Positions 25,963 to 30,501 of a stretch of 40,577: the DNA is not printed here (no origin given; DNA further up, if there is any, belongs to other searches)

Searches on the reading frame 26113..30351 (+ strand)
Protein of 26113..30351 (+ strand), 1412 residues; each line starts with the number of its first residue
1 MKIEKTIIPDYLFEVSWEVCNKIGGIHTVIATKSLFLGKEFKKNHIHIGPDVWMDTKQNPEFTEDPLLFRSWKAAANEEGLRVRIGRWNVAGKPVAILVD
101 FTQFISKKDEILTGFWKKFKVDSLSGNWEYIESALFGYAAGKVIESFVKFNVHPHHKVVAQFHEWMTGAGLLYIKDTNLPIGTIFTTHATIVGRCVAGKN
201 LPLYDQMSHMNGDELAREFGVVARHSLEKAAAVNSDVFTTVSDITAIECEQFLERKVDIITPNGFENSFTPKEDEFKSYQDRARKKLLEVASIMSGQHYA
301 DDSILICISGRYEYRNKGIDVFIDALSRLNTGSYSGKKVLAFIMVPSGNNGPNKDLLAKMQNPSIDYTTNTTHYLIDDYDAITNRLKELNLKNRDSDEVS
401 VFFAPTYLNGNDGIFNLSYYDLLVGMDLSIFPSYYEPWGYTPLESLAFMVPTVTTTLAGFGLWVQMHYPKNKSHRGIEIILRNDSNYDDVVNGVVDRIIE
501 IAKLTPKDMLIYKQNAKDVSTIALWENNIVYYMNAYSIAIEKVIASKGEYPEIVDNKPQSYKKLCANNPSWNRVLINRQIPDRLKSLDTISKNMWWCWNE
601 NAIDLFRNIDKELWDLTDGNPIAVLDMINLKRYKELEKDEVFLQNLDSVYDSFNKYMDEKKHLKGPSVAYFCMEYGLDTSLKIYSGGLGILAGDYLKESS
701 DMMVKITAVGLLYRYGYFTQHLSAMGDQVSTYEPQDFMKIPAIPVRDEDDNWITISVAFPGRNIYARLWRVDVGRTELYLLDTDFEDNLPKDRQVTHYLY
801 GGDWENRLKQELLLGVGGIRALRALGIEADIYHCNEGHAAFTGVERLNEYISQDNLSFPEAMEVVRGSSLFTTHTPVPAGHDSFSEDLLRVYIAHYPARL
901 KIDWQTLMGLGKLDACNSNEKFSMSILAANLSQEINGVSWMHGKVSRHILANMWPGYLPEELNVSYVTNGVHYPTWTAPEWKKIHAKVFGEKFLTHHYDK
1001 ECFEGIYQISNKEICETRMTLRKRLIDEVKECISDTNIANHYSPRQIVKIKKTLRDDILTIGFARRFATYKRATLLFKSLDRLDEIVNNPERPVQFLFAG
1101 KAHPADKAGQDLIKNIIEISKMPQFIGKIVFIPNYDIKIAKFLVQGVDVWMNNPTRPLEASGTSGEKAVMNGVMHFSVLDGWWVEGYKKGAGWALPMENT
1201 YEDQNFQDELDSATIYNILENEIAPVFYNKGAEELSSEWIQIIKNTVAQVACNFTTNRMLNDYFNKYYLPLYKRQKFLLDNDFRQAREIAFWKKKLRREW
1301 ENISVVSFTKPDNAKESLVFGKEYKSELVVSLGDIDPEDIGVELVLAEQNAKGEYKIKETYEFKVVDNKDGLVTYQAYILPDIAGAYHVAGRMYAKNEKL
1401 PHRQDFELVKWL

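Call 73: search_protein_families(library=pfam, proteins=[window:26113-30351:+], max_evalue=0.00001)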
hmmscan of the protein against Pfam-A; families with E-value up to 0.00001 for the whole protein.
window:26113-30351:+ (1412 aa): 6 families
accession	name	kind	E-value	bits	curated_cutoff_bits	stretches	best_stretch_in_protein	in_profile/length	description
PF05693.19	Glycogen_syn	-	6.8e-103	345.9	27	2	14-354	1-347/639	Glycogen synthase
PF11897.13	DUF3417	-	4e-32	111.3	25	1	580-681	1-109/109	Protein of unknown function (DUF3417)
PF00343.26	Phosphorylase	-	9e-29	100.7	27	1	832-1186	220-584/713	Carbohydrate phosphorylase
PF00534.26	Glycos_transf_1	-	1.1e-08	35.2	26.4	0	425-459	92-126/172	Glycosyl transferases group 1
PF08323.17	Glyco_transf_5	-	3.1e-08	34.1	22.7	0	134-248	112-223/239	Starch synthase catalytic domain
PF13692.12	Glyco_trans_1_4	-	4.4e-08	33.9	27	0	421-460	72-111/142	Glycosyl transferases group 1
